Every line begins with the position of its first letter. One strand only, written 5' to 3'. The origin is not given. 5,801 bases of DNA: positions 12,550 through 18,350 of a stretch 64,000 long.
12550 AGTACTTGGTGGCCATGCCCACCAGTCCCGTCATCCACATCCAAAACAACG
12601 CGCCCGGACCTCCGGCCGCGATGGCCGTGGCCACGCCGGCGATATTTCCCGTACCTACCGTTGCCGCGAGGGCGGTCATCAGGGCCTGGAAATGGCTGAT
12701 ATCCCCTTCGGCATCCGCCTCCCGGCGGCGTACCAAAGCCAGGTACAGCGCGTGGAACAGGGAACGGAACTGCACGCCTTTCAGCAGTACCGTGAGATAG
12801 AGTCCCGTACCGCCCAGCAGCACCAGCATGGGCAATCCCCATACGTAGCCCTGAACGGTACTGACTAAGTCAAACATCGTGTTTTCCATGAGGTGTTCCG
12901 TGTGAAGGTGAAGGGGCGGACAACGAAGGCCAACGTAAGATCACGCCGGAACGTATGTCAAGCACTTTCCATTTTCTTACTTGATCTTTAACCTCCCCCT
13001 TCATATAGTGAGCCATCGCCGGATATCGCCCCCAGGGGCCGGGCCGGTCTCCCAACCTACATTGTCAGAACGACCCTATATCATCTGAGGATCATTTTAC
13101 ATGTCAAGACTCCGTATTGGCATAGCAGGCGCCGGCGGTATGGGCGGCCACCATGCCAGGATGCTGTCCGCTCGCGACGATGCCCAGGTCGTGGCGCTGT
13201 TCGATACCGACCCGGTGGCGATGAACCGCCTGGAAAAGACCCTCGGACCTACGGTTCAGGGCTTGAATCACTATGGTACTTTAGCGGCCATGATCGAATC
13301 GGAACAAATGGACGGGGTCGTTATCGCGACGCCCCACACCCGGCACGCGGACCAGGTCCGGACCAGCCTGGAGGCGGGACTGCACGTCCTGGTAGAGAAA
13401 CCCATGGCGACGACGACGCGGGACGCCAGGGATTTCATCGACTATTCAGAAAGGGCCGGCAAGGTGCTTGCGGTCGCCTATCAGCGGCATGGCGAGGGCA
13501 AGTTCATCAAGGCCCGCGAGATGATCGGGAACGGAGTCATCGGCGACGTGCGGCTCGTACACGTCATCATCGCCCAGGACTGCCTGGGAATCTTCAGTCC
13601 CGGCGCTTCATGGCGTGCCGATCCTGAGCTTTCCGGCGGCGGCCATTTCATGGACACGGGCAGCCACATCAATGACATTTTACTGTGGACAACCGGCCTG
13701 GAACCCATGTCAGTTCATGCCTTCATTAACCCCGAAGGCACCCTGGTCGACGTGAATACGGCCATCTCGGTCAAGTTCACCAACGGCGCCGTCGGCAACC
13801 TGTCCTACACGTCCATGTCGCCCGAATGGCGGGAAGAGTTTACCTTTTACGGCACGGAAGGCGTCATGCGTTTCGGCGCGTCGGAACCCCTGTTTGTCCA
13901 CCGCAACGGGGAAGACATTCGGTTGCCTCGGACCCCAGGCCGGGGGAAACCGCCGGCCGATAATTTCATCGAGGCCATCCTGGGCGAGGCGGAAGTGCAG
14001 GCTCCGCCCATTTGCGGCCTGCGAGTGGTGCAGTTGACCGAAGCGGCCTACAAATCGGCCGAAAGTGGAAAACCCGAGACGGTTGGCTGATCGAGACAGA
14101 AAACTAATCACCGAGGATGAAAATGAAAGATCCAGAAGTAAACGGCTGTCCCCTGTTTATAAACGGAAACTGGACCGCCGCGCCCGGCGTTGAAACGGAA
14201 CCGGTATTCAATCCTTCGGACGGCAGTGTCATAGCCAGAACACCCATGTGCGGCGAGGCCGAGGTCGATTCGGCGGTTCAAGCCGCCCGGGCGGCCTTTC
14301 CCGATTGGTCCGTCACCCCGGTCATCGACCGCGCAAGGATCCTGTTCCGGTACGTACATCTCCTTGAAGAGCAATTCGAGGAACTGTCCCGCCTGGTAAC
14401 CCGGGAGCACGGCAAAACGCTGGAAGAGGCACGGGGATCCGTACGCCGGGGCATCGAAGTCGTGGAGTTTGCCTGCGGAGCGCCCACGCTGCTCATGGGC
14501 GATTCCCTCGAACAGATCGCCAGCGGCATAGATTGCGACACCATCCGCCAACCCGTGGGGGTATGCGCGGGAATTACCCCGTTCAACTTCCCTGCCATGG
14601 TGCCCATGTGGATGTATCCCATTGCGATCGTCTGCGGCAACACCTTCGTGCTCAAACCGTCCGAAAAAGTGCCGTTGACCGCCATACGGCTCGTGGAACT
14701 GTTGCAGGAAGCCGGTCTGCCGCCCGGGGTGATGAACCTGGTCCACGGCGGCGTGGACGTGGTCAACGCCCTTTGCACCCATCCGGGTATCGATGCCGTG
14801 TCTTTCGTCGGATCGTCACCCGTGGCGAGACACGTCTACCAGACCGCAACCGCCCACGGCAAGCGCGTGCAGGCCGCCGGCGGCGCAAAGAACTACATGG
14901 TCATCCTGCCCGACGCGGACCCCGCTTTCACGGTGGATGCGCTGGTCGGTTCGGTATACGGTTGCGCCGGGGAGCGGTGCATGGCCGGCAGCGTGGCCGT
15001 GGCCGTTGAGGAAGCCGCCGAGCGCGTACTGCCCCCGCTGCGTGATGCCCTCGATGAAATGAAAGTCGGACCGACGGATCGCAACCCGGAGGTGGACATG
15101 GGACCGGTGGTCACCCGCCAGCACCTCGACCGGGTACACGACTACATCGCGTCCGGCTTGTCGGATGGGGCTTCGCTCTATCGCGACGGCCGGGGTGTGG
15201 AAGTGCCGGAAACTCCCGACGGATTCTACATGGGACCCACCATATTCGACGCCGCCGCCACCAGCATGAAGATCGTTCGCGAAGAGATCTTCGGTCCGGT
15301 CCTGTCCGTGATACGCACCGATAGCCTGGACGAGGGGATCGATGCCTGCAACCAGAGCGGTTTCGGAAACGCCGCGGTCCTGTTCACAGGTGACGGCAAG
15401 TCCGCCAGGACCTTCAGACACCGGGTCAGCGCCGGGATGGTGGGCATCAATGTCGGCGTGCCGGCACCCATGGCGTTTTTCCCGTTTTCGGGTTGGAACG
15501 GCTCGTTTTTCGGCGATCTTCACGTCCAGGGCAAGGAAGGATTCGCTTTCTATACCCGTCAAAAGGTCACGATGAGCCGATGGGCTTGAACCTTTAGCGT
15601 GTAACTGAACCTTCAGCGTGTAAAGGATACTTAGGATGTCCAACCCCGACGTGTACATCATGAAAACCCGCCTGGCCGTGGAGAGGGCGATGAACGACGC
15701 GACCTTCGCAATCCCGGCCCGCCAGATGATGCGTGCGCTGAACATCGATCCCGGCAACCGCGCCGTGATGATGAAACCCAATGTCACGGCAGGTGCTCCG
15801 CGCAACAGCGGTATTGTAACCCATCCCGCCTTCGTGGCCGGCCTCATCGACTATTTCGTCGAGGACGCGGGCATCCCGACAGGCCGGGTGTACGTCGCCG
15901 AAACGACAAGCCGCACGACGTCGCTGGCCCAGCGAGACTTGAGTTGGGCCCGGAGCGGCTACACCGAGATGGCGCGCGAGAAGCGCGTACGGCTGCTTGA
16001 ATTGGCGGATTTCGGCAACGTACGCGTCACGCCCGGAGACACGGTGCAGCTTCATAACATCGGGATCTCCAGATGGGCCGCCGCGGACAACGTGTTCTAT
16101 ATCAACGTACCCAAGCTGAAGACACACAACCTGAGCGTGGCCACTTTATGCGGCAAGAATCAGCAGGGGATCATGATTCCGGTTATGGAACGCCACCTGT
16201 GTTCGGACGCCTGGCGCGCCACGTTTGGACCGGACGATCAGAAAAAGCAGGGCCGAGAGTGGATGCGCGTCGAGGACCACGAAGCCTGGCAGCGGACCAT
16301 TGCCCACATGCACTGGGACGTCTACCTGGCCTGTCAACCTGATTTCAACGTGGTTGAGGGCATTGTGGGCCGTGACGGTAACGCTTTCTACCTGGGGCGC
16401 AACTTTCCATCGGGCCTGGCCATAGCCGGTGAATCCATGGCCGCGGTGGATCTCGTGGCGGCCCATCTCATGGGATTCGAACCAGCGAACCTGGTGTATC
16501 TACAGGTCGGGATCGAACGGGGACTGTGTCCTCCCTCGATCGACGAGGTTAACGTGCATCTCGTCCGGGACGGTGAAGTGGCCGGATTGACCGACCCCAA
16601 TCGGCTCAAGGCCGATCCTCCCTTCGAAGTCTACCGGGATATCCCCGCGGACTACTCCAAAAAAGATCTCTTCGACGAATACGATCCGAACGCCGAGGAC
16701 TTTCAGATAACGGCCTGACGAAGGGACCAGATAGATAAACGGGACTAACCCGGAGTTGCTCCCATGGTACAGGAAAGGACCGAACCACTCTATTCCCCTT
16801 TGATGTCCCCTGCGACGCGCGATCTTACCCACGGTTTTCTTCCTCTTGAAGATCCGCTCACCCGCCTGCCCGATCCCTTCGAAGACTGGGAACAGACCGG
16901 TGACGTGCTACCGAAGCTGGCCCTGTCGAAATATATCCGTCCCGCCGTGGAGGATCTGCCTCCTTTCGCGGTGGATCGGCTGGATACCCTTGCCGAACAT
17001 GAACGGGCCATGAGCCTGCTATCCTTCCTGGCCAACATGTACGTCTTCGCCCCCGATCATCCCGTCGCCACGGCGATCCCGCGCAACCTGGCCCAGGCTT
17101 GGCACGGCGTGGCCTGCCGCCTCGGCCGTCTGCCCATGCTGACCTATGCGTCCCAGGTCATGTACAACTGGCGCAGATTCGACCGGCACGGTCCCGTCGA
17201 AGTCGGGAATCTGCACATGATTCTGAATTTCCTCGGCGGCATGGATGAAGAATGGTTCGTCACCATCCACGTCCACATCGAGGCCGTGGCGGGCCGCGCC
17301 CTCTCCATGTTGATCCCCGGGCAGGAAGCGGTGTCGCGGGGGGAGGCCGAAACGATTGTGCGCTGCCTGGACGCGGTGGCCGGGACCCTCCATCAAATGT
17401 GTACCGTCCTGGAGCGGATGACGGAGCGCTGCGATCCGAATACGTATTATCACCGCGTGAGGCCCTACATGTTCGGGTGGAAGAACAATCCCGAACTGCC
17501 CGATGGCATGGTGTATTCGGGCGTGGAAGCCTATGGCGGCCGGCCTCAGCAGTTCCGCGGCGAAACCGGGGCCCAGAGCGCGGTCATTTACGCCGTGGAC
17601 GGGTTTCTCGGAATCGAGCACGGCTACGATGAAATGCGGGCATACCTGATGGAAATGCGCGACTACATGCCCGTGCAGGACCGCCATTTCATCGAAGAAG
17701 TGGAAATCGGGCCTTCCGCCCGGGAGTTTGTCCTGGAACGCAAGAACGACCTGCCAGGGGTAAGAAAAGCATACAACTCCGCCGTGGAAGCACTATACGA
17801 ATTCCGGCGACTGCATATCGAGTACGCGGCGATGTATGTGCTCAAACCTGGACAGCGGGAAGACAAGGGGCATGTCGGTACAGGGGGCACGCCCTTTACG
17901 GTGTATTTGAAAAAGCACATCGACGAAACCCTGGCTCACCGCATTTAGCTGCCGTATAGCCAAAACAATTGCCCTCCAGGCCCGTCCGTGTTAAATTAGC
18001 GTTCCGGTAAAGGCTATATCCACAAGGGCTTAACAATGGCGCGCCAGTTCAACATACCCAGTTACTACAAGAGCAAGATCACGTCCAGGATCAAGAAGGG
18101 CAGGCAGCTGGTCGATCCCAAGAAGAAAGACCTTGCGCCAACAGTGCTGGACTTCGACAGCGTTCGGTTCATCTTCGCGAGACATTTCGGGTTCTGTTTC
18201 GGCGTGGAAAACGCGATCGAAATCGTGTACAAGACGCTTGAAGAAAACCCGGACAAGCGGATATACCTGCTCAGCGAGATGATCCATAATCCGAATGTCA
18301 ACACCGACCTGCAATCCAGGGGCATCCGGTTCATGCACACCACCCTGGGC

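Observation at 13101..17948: Bacterial indoleamine 2,3-dioxygenase homologue in a four-gene cluster with DUF362, MmsA and a Gfo/Idh/MocA oxidoreductase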

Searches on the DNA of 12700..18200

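Call 90: search_rna_families(source=window, start=12700, end=18200, threshold=evalue, max_evalue=1)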
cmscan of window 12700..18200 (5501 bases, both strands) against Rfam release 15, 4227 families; matches with E-value up to 1: 0.
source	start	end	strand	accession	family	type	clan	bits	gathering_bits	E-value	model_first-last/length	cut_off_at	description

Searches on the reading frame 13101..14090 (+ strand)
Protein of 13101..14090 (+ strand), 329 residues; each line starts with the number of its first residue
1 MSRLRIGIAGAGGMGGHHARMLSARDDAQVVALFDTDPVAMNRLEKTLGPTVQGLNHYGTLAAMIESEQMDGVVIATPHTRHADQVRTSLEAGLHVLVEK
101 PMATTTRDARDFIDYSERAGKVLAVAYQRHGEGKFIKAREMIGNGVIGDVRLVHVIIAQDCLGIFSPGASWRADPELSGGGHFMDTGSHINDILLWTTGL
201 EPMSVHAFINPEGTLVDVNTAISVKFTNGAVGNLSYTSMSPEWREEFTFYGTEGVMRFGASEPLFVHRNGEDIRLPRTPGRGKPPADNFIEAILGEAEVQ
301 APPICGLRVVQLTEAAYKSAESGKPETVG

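Call 3: search_protein_families(library=pfam, proteins=[window:13101-14090:+], max_evalue=0.01)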
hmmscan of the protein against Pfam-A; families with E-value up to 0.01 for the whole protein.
window:13101-14090:+ (329 aa): 8 families
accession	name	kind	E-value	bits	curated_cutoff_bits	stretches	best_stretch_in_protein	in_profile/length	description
PF22725.1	GFO_IDH_MocA_C3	-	4.3e-24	85.3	27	1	135-256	1-123/124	GFO/IDH/MocA C-terminal domain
PF01408.29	GFO_IDH_MocA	-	7.5e-24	85.2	24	1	4-127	1-120/120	Oxidoreductase family, NAD-binding Rossmann fold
PF02894.22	GFO_IDH_MocA_C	-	2.3e-19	70.5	22.9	1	139-325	1-215/218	Oxidoreductase family, C-terminal alpha/beta domain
PF02254.24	TrkA_N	-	4.4e-05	24.2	23.8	1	8-92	3-83/116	TrkA-N domain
PF01113.26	DapB_N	-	0.0019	18.7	25.6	1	5-97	2-95/124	Dihydrodipicolinate reductase, N-terminus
PF03447.22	NAD_binding_3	-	0.0045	18.1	24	1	10-105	1-94/116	Homoserine dehydrogenase, NAD binding domain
PF03435.24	Sacchrp_dh_NADP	-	0.0073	17.1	25.1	0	7-97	2-96/129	Saccharopine dehydrogenase NADP binding domain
PF01118.30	Semialdhyde_dh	-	0.0095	16.8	26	0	5-96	1-93/121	Semialdehyde dehydrogenase, NAD binding domain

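Call 4: search_protein_families(library=ncbifam, proteins=[window:13101-14090:+], max_evalue=0.01)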
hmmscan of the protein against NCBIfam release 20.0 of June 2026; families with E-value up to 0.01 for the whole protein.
window:13101-14090:+ (329 aa): 15 families
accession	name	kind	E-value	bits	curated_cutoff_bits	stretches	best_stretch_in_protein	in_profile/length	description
TIGR04380.1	myo_inos_iolG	equivalog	3.7e-31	108.2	355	1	4-325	2-328/330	inositol 2-dehydrogenase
NF041392.1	XylDh_Gfo6_Halo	equivalog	9.2e-28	97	350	1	65-324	78-346/350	D-xylose 1-dehydrogenase Gfo6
NF040723.1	UDP-GlcNAcDh_Arch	equivalog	2.2e-25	89.8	450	1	4-257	1-236/302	UDP-N-acetylglucosamine 3-dehydrogenase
NF052479.1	LevoglcsnDh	equivalog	1.4e-18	66.8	650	1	60-199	64-203/386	levoglucosan dehydrogenase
NF008607.0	PRK11579.1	subfamily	1.1e-15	57.5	330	1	63-205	58-195/346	oxidoreductase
NF052679.1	InsChiInosDhIolG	equivalog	2.5e-15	56.4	540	1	4-155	3-153/343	bifunctional inositol 2-dehydrogenase/D-chiro-inositol 1-dehydrogenase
NF058563.1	BT_2159_fam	equivalog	2.8e-12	46.3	650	1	5-207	2-192/350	disaccharide 3-dehydrogenase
NF058561.1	BT_2158_fam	equivalog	3.4e-12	45.7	750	1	7-156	37-183/487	glycoside 3-dehydrogenase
NF007574.0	PRK10206.1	equivalog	2.1e-10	40.2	352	1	49-194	45-183/345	oxidoreductase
NF040740.1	ornith_Ord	equivalog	0.00021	20.9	400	1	5-97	2-98/335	2,4-diaminopentanoate dehydrogenase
NF007039.0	PRK09496.3-2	equivalog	0.0045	15.8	293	1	5-49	2-44/446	Trk system potassium transporter TrkA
NF006395.0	PRK08644.1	equivalog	0.005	16.5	159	1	2-45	29-71/215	sulfur carrier protein ThiS adenylyltransferase ThiF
TIGR03944.1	dehyd_SbnB_fam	equivalog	0.0053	15.8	326.9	1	5-139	134-274/327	2,3-diaminopropionate biosynthesis protein SbnB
NF001319.0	PRK00258.3-3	equivalog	0.0083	15.2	252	0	5-78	124-193/279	shikimate dehydrogenase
TIGR01850.1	argC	equivalog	0.0087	15.3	233.6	0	5-96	2-94/345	N-acetyl-gamma-glutamyl-phosphate reductase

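Call 66: search_solved_structures(query=window:13101-14087:+, max_evalue=1e-15)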
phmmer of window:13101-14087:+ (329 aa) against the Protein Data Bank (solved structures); distinct sequences matched with E-value up to 1e-15: 20.
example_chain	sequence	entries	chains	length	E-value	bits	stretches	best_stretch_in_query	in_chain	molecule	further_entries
6jw6_A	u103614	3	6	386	2.3e-24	89.4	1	4-206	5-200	Dehydrogenase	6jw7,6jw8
3q2i_A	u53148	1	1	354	4.4e-24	88.4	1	3-324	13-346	dehydrogenase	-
3q2k_A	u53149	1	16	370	7.4e-24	87.7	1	3-323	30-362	oxidoreductase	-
3e18_A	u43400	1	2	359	3.4e-23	85.5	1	3-238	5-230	oxidoreductase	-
1evj_A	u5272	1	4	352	1.1e-21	80.6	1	50-326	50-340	GLUCOSE-FRUCTOSE OXIDOREDUCTASE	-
1ofg_A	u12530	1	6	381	2.2e-21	79.5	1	57-326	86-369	GLUCOSE-FRUCTOSE OXIDOREDUCTASE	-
1ryd_A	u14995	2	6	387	2.3e-21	79.5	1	57-326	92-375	glucose-fructose oxidoreductase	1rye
9m3d_B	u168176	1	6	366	3.3e-21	79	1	1-197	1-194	DgpA1 from W974-1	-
1h6a_A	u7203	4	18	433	3.4e-21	79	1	57-326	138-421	PRECURSOR FORM OF GLUCOSE-FRUCTOSE OXIDOREDUCTASE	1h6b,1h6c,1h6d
3dty_A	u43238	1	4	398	3.2e-20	75.7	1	12-232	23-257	Oxidoreductase, Gfo/Idh/MocA family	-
5a02_A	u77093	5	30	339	9e-19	71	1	28-212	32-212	ALDOSE-ALDOSE OXIDOREDUCTASE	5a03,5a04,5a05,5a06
3v5n_A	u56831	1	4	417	1.1e-18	70.7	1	2-290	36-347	Oxidoreductase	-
3moi_A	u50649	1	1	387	3.6e-18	69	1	3-255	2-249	Probable dehydrogenase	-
7xr9_A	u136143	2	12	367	1.6e-17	66.9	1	1-198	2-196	DgpA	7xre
3e82_A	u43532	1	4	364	2.3e-17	66.4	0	62-219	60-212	Putative oxidoreductase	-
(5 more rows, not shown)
